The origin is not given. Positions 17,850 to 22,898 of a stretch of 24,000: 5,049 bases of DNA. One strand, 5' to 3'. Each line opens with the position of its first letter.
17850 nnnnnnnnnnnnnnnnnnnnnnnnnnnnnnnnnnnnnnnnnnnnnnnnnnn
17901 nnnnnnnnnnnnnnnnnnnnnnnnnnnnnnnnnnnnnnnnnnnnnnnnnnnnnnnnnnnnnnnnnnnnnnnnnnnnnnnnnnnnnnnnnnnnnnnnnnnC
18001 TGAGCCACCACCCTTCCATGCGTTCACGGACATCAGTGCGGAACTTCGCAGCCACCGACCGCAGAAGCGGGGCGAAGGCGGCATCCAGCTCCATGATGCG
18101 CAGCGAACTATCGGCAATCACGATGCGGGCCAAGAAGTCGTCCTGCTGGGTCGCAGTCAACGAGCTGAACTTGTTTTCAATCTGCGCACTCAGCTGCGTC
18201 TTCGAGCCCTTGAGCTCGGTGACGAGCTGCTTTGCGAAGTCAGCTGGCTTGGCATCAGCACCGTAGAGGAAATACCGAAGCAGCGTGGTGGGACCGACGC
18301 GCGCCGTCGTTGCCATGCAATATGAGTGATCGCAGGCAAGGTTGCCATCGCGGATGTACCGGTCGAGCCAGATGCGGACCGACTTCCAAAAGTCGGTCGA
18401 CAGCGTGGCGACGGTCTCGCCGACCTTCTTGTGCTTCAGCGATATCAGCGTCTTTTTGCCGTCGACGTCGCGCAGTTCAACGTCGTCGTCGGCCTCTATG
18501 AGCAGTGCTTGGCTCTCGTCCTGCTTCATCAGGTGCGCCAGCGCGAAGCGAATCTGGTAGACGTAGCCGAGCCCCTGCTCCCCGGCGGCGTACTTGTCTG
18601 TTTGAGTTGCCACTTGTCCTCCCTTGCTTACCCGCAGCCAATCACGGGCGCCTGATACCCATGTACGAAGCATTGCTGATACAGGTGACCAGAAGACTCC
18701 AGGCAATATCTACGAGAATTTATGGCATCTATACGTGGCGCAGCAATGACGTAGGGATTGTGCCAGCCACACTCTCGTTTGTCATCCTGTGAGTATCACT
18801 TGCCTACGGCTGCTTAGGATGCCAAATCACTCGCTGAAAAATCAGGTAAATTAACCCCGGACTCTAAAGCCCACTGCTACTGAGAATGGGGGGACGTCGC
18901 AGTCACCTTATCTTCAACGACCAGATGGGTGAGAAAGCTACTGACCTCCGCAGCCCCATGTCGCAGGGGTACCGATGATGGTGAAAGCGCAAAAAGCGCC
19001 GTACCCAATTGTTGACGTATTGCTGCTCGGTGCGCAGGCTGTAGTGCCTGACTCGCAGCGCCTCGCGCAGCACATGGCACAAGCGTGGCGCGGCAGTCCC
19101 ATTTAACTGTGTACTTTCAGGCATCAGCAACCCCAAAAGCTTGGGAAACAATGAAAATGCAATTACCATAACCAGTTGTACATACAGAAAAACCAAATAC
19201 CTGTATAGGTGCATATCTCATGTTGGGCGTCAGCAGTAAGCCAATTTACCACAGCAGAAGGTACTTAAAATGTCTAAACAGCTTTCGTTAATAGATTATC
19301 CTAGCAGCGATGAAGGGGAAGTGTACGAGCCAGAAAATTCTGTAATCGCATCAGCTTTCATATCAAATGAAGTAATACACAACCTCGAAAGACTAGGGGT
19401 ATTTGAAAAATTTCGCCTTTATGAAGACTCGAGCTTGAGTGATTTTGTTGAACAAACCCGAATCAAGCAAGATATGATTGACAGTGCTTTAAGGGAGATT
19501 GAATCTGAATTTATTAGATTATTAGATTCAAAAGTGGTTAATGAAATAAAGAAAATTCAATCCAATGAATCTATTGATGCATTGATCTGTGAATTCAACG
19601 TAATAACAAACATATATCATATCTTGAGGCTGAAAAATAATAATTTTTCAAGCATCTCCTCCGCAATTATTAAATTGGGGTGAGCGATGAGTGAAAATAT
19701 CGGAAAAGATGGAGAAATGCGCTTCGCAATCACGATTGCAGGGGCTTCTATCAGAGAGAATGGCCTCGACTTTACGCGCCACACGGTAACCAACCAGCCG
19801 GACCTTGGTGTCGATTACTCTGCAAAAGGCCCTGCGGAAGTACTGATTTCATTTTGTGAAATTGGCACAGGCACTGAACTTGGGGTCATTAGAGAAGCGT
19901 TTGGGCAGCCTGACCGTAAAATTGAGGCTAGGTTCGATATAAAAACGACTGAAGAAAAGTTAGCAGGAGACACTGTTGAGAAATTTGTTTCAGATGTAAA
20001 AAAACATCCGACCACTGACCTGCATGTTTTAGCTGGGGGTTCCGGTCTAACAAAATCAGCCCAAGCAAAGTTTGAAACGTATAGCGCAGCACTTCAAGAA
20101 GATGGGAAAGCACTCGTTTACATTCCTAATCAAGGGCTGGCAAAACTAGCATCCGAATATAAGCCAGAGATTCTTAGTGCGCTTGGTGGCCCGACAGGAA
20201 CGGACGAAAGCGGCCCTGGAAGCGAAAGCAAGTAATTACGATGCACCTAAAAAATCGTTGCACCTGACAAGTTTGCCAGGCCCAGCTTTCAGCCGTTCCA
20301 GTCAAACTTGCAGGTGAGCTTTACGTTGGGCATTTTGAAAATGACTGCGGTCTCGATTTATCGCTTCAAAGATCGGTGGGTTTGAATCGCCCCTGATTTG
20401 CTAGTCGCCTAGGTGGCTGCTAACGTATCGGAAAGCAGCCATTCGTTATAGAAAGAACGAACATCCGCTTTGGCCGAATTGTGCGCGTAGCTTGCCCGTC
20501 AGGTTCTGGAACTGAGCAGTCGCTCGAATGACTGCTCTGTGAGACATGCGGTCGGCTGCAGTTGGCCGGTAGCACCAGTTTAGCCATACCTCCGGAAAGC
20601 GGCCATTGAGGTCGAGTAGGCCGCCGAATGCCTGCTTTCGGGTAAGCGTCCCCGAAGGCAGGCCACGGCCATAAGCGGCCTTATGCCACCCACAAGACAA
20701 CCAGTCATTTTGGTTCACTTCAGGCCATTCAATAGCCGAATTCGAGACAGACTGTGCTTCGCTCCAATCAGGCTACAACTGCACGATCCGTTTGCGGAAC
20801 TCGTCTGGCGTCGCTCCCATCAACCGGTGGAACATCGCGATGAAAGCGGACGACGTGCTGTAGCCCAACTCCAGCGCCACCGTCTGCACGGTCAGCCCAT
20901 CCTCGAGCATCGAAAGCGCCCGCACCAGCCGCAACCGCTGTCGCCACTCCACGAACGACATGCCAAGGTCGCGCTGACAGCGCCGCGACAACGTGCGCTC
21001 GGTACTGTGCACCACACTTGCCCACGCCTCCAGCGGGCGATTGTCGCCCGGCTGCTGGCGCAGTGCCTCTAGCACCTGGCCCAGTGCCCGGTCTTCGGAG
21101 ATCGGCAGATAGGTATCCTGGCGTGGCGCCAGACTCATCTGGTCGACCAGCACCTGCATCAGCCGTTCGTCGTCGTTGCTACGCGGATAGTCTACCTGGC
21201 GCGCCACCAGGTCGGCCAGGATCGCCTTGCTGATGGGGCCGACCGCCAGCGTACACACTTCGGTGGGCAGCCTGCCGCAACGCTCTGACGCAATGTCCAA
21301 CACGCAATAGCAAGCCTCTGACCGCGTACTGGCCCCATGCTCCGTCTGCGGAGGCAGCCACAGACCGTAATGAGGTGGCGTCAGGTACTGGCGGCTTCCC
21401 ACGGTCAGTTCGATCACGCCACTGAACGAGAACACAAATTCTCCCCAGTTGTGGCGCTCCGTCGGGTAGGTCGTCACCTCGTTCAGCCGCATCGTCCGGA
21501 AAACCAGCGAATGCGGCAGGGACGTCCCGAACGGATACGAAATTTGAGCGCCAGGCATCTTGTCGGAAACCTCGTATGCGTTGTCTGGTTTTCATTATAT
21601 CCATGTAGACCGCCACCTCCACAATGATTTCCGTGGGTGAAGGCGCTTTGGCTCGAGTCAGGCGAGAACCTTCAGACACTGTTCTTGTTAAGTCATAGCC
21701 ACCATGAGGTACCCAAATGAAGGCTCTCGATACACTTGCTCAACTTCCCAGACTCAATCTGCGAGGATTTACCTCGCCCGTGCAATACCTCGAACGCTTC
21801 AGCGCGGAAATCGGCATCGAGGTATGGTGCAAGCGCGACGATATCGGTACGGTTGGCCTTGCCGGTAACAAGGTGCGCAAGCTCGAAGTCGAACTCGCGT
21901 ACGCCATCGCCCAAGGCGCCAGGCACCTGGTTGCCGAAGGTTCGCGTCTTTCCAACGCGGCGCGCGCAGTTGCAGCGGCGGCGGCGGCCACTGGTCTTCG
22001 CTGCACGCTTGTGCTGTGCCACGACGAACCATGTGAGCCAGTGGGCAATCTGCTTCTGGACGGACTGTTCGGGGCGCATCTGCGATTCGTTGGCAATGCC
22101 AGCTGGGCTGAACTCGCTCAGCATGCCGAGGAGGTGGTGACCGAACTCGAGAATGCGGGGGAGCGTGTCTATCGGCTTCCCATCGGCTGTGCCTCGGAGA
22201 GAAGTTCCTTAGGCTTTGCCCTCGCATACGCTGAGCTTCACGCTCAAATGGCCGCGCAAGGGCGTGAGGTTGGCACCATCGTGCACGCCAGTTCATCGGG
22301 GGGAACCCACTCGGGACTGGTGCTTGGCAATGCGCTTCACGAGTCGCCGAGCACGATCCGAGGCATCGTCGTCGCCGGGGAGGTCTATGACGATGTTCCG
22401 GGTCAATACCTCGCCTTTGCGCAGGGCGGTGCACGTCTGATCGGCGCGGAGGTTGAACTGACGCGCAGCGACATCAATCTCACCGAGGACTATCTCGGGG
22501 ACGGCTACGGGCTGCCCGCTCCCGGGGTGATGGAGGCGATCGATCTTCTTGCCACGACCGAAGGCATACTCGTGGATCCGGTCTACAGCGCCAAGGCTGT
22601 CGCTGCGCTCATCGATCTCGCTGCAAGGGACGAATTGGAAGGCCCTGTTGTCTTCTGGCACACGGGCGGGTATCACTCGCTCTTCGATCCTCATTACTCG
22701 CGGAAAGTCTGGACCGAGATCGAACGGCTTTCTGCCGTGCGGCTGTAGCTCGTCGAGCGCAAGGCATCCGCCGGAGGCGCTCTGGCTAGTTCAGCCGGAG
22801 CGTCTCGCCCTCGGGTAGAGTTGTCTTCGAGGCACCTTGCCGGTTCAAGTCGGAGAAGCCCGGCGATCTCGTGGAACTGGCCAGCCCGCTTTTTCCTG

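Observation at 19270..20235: AT-rich two-gene module: small acidic helical protein plus a Mrr-like PD-(D/E)xK nuclease candidate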

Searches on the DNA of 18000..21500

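Call 83: search_rna_families(source=window, start=18000, end=21500, threshold=evalue, max_evalue=1)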
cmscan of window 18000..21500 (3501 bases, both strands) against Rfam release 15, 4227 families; matches with E-value up to 1: 0.
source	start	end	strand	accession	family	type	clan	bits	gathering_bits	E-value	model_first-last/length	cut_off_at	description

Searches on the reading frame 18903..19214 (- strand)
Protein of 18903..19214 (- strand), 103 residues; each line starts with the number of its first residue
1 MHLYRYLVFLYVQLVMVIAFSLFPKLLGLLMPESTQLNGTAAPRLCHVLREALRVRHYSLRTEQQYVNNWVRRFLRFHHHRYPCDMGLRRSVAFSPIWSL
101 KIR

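Call 5: search_protein_families(library=pfam, proteins=[window:18903-19214:-], max_evalue=0.1)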
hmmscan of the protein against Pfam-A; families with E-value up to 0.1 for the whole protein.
window:18903-19214:- (103 aa): 1 family
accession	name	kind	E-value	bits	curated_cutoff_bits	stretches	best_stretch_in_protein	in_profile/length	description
PF13495.12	Phage_int_SAM_4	-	1.7e-07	32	27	1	49-87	5-42/85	Phage integrase, N-terminal SAM-like domain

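Call 7: search_protein_families(library=ncbifam, proteins=[window:18903-19214:-], max_evalue=1)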
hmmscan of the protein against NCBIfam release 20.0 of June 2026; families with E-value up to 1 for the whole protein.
window:18903-19214:- (103 aa): 2 families
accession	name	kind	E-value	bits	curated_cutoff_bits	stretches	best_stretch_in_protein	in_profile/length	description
NF011946.0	PRK15417.1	equivalog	1.7e-10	40.6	435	1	45-94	16-64/337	integron integrase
TIGR02249.1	integrase_gron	subfamily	1.8e-06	27.5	265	1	48-88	4-43/315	integron integrase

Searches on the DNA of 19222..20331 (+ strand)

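Call 42: search_dna_similar(query=window:19222-20331:+, collection=plasmids, mode=distant, max_rows=20)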
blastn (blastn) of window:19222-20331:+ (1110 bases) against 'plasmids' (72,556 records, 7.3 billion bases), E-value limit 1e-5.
No match.

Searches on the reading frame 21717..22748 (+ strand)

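Call 5: search_protein_families(library=pfam, proteins=[window:21717-22748:+], max_evalue=0.1)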
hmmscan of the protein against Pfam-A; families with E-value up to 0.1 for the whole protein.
window:21717-22748:+ (343 aa): 1 family
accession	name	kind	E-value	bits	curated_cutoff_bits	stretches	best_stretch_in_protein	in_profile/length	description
PF00291.31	PALP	-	2e-42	146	35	1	19-317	7-295/295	Pyridoxal-phosphate dependent enzyme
